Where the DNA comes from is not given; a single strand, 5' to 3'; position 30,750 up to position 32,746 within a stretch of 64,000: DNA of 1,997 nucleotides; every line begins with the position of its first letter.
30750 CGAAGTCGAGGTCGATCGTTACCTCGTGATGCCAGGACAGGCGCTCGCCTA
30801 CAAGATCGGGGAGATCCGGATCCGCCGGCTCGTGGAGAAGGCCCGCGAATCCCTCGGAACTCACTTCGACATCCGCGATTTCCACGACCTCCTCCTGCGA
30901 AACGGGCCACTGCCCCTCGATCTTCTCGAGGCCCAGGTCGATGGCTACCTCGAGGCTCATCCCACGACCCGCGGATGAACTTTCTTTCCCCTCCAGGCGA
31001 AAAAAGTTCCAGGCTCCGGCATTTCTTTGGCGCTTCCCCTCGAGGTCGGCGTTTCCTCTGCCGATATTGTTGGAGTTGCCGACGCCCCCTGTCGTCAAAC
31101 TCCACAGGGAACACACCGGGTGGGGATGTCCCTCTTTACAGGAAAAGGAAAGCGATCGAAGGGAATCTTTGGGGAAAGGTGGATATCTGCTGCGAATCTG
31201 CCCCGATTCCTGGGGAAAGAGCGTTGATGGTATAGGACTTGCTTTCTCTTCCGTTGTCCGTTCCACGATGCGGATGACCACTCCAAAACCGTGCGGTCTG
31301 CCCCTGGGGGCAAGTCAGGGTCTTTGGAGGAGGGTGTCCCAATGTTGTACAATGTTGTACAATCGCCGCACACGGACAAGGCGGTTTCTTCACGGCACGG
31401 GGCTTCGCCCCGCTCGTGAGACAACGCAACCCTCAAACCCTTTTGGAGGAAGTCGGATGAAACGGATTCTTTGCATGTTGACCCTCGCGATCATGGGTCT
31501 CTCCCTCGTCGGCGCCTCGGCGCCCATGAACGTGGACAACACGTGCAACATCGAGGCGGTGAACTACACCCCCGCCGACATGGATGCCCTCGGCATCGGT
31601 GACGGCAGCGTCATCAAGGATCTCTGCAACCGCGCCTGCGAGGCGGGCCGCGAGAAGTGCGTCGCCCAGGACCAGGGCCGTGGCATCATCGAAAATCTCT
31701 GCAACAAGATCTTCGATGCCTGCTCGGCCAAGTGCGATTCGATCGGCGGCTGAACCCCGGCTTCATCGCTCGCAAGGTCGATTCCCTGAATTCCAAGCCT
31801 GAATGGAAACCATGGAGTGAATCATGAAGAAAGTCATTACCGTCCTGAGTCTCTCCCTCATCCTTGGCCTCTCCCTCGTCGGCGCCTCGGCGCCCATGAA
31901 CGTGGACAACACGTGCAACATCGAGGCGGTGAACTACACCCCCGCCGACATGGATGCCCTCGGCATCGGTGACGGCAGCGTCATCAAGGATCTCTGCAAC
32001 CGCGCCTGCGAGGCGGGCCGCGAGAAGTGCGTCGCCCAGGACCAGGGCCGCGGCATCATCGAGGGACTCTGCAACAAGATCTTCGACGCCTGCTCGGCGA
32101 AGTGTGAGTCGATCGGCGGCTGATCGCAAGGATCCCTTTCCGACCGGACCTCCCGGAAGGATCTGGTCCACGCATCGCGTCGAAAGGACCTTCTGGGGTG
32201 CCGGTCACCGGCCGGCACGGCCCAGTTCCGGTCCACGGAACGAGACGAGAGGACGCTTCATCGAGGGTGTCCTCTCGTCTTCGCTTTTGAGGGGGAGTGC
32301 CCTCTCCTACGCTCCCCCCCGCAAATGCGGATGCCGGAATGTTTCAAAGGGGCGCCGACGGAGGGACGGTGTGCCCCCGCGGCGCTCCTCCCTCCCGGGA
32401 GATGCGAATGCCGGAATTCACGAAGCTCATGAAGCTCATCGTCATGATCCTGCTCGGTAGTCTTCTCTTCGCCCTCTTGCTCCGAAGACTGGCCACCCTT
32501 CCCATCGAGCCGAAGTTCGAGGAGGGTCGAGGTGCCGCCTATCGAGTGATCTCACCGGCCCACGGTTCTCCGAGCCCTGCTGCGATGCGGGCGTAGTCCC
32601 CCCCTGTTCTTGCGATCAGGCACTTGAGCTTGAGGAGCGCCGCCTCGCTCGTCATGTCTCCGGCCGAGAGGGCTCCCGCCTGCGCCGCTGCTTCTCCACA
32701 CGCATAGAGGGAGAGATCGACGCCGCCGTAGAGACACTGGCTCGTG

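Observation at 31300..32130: Tandemly duplicated genes for small secreted six-cysteine peptides behind a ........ double palindrome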

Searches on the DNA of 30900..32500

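Call 41: search_rna_families(source=window, start=30900, end=32500, threshold=evalue, max_evalue=1)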
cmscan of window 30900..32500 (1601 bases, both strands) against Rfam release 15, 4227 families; matches with E-value up to 1: 1.
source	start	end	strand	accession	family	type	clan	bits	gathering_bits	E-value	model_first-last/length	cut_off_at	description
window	32342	32392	-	RF02804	PyrR206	Gene; snRNA; snoRNA; HACA-box;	-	24.3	46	0.13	1-60/60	no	Pyrobaculum sRNA 206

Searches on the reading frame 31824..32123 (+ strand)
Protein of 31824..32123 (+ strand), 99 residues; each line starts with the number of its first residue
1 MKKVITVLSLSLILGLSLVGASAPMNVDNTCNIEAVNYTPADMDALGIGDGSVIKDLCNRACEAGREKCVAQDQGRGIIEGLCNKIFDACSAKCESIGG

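Call 5: search_protein_families(library=pfam, proteins=[window:31824-32123:+], max_evalue=10)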
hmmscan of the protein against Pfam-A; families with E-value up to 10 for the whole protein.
window:31824-32123:+ (99 aa): 0 families

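Call 6: search_protein_families(library=ncbifam, proteins=[window:31824-32123:+], max_evalue=10)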
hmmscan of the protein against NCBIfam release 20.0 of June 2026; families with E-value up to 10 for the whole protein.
window:31824-32123:+ (99 aa): 0 families

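Call 7: find_homologous_proteins(query=window:31824-32120:+, max_evalue=10)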
Query window:31824-32120:+ (99 aa): 1 proteins with E <= 10 among 9 candidates.
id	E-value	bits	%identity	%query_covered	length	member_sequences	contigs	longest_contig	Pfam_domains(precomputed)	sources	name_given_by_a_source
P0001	1.3e-57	210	100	100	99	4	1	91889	-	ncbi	-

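Call 9: find_encoding_contigs(protein=P0001, flank=10000, max_places=10)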
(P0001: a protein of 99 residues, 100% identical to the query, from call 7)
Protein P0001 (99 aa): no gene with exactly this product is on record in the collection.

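Call 11: find_encoding_contigs(protein=P0003, flank=10000)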
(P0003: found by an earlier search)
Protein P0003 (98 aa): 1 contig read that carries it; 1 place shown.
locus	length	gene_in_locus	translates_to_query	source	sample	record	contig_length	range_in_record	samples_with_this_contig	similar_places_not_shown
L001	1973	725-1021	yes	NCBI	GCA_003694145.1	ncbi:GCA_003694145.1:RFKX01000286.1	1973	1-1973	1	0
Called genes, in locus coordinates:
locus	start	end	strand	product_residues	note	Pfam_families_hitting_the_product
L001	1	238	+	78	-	PF05960:DUF885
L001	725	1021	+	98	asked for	-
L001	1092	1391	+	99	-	-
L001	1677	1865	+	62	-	-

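Call 12: find_encoding_contigs(protein=P0004, flank=10000)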
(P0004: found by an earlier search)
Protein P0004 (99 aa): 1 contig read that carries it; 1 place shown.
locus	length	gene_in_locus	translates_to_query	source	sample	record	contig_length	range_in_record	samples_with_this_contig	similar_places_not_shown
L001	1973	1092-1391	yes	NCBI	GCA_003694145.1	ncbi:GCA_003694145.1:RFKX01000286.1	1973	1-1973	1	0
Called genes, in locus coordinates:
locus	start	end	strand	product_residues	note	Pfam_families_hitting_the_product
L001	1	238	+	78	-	PF05960:DUF885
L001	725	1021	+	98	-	-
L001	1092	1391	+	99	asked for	-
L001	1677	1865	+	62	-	-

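Call 49: search_protein_families(library=phrogs, proteins=[window:31824-32123:+], max_evalue=1)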
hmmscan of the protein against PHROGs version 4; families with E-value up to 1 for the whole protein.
window:31824-32123:+ (99 aa): 2 families
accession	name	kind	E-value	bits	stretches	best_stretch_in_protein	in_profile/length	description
phrog_15685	-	unknown function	0.18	12.1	1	1-74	1-73/313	-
phrog_3765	-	unknown function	0.3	12.3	1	1-23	1-23/38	-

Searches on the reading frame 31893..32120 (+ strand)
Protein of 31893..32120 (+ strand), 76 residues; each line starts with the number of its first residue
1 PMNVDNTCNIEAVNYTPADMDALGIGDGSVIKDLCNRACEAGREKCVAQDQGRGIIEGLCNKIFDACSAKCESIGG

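Call 23: search_solved_structures(query=window:31893-32120:+, max_evalue=10, show_alignments=3)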
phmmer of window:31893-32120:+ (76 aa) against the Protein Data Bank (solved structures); distinct sequences matched with E-value up to 10: 1.
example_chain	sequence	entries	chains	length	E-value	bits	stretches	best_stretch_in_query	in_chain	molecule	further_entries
9sfi_S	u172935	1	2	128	0.4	14.4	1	12-35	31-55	Formylmethanofuran dehydrogenase subunit D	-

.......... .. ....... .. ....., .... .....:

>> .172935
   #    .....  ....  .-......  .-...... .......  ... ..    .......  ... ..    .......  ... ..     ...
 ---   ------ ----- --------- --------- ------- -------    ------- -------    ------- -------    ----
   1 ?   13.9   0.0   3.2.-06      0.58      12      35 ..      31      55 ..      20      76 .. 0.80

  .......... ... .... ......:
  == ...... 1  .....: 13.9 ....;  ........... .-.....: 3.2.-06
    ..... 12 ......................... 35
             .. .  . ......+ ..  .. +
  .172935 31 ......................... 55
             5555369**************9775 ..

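Call 26: predict_structure(protein=window:31893-32120:+)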
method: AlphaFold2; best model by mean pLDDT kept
length: 76 residues; sequences in the alignment: 1
mean_pLDDT: 71.9   pTM: 0.55
mean pLDDT of the five models: 71.9, 69.6, 65.8, 65.2, 59.8
residues with pLDDT >= 90: 0; 70-90: 53; 50-70: 18; < 50: 5
segments of 3 or more residues with pLDDT < 50: 1-4
pLDDT, mean of each block of 10 residues (from residue 1): 53 78 81 77 70 71 78 63
secondary structure, 60 per line:
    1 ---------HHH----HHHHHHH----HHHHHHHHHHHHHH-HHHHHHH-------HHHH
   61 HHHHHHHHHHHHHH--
elements in order: H17-23 H28-41 H43-49 H57-74

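Call 29: search_protein_representatives(protein=window:31893-32120:+)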
Query: 76 residues. Proteins with E-value up to 0.001 (for the whole library): 2; up to 1e-10: 1; up to 1e-30: 1. The best 2 are listed.
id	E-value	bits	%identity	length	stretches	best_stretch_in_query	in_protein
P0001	2.7e-44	164.4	100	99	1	1-76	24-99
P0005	1.9e-10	56.9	31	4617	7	12-58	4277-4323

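Call 31: fold_search(model_id=the predicted structure, library=pdb)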
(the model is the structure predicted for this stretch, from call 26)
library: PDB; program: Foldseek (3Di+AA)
matches with E <= 10: 25; with E <= 0.001: 0
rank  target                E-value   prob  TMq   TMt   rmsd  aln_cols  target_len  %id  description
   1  6kp3_B                2.2e+00  0.14  0.36  0.26  10.1        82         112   15  STRUCTURE OF SENDAI VIRUS Y3/ALIX-BRO1 DOMAIN COMPLEX (released 2020-08-19)
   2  5clv_I                2.3e+00  0.35  0.45  0.53   7.1        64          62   11  Crystal Structure of KorA-operator DNA complex (KorA-OA) (released 2016-04-06)
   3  3vep_A                3.2e+00  0.20  0.41  0.44   8.3        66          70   11  Crystal structure of SigD4 in complex with its negative regulator RsdA (released 2013-02-13)
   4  3wwt_B                3.2e+00  0.11  0.35  0.26   9.6        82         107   16  Crystal Structure of the Y3:STAT1ND complex (released 2015-07-01)
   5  5clv_B                3.5e+00  0.25  0.46  0.38   7.4        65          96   12  Crystal Structure of KorA-operator DNA complex (KorA-OA) (released 2016-04-06)
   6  2e18_A                4.2e+00  0.20  0.44  0.16   3.1        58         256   22  Crystal structure of project PH0182 from Pyrococcus horikoshii OT3 (released 2007-04-24)
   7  8eug_i                4.4e+00  0.16  0.47  0.39  10.3        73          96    4  Ytm1 associated nascent 60S ribosome State 3 (released 2022-11-30)
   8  3vep_H                4.4e+00  0.15  0.41  0.43   8.2        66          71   11  Crystal structure of SigD4 in complex with its negative regulator RsdA (released 2013-02-13)
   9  2w7n_A                4.7e+00  0.21  0.46  0.38   7.4        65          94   12  Crystal Structure of KorA Bound to Operator DNA: Insight into Repressor Cooperation in RP4 Gene Regulation (released 2009-02-17)
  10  3hug_C                4.7e+00  0.12  0.40  0.39  10.4        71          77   15  Crystal structure of Mycobacterium tuberculosis anti-sigma factor RslA in complex with -35 promoter binding domain of  (released 2010-03-02)
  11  5clv_E                5.2e+00  0.18  0.45  0.52   7.3        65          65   11  Crystal Structure of KorA-operator DNA complex (KorA-OA) (released 2016-04-06)
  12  5clv_J                5.5e+00  0.18  0.47  0.55   7.6        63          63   13  Crystal Structure of KorA-operator DNA complex (KorA-OA) (released 2016-04-06)
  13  5ckt_A                5.8e+00  0.16  0.47  0.37   7.6        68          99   12  Crystal Structure of KorA, a plasmid-encoded, global transcription regulator (released 2016-04-06)
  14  4gmq                  5.8e+00  0.06  0.28  0.24  11.7        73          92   12  Ribosome-binding domain of Zuo1 (released 2012-12-05)
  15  3hug_K                7.2e+00  0.08  0.39  0.41   8.1        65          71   17  Crystal structure of Mycobacterium tuberculosis anti-sigma factor RslA in complex with -35 promoter binding domain of  (released 2010-03-02)
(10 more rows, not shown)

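Call 38: find_related_loci(query=A2, collection=metagenome_contigs, flank=5000)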
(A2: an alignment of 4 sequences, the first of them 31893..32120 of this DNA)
Query A2 (76 aa) in metagenome_contigs; peptide patterns used: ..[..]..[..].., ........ (x = any residue, [..] = any of these).
17 stretches matched a pattern, but none encodes a relative of the query by tblastn (E <= 1e-3).

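Call 47: search_dna_similar(query=window:31893-32120:+, collection=plasmids, mode=protein, max_evalue=1, max_rows=10)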
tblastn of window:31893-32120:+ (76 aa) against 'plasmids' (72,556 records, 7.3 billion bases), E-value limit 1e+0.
No match.

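Call 48: search_dna_similar(query=window:31893-32120:+, collection=phages, mode=protein, max_evalue=1, max_rows=10)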
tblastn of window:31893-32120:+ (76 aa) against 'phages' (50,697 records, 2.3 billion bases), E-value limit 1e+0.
No match.

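Call 63: find_related_loci(query=A2, collection=viral_contigs, flank=3000)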
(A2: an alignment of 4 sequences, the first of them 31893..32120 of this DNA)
Query A2 (76 aa) in viral_contigs; peptide patterns used: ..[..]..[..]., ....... (x = any residue, [..] = any of these).
74 stretches matched a pattern, but none encodes a relative of the query by tblastn (E <= 1e-3).

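Call 66: predict_structure(alignment_id=A2)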
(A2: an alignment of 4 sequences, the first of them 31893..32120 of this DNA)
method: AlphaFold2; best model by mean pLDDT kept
length: 76 residues; sequences in the alignment: 4
mean_pLDDT: 67.4   pTM: 0.51
mean pLDDT of the five models: 67.4, 63.4, 62.7, 58.0, 56.4
residues with pLDDT >= 90: 0; 70-90: 37; 50-70: 33; < 50: 6
segments of 3 or more residues with pLDDT < 50: 1-5
pLDDT, mean of each block of 10 residues (from residue 1): 51 70 70 71 72 65 76 63
secondary structure, 60 per line:
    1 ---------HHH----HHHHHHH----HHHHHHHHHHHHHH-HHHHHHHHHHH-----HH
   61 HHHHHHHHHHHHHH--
elements in order: H17-23 H28-41 H43-53 H59-74

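Call 70: fold_search(model_id=the predicted structure, library=viral)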
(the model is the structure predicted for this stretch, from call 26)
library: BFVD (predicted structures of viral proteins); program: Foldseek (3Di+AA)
matches with E <= 10: 60; with E <= 0.001: 0
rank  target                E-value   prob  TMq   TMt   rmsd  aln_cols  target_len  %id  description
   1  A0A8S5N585            9.3e-01  0.38  0.42  0.42   7.8        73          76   15  Sigma-70, region 4 [Podoviridae sp. ctiJY10]
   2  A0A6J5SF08            1.8e+00  0.21  0.43  0.23  11.9        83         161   17  RpoE DNA-directed RNA polymerase specialized sigma subunit, sigma24 homolog [uncultured Caudovirales phage]
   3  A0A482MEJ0            3.1e+00  0.21  0.49  0.35  10.9        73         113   16  (no name in the UniProt tables at hand)
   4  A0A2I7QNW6            3.3e+00  0.15  0.43  0.15   9.9        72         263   12  (no name in the UniProt tables at hand)
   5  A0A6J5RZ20            3.3e+00  0.06  0.24  0.23  15.0        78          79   17  Uncharacterized protein [uncultured Caudovirales phage]
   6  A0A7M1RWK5            3.7e+00  0.20  0.47  0.28   9.4        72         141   18  Uncharacterized protein [uncultured phage cr10_1]
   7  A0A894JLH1            3.7e+00  0.18  0.46  0.12   7.9        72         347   14  (no name in the UniProt tables at hand)
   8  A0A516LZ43            3.7e+00  0.08  0.28  0.22   7.6        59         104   12  (no name in the UniProt tables at hand)
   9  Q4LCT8                3.9e+00  0.09  0.33  0.21   8.6        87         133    6  Nucleic acid-binding protein [Sweet potato chlorotic fleck virus]
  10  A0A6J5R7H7            4.3e+00  0.05  0.29  0.10  12.8        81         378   16  AAA domain containing protein [uncultured Caudovirales phage]
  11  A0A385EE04            4.6e+00  0.04  0.25  0.24  11.3        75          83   17  Uncharacterized protein [Caulobacter phage CcrBL9]
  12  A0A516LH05            4.8e+00  0.09  0.40  0.25  11.0        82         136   10  (no name in the UniProt tables at hand)
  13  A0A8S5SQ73            5.1e+00  0.13  0.43  0.43   7.5        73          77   12  RNA polymerase sigma factor [Phage sp. ctPjm15]
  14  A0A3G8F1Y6            5.4e+00  0.11  0.42  0.22   9.8        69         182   16  (no name in the UniProt tables at hand)
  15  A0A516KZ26            5.4e+00  0.09  0.34  0.28   6.8        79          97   14  (no name in the UniProt tables at hand)
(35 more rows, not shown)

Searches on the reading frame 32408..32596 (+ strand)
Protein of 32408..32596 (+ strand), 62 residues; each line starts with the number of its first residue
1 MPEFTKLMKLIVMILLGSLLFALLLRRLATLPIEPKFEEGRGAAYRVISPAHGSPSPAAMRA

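Call 19: search_protein_families(library=pfam, proteins=[window:32408-32596:+], max_evalue=0.001)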
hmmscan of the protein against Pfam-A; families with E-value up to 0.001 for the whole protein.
window:32408-32596:+ (62 aa): 0 families

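Call 49: search_protein_families(library=phrogs, proteins=[window:32408-32596:+], max_evalue=1)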
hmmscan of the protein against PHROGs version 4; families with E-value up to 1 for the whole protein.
window:32408-32596:+ (62 aa): 0 families
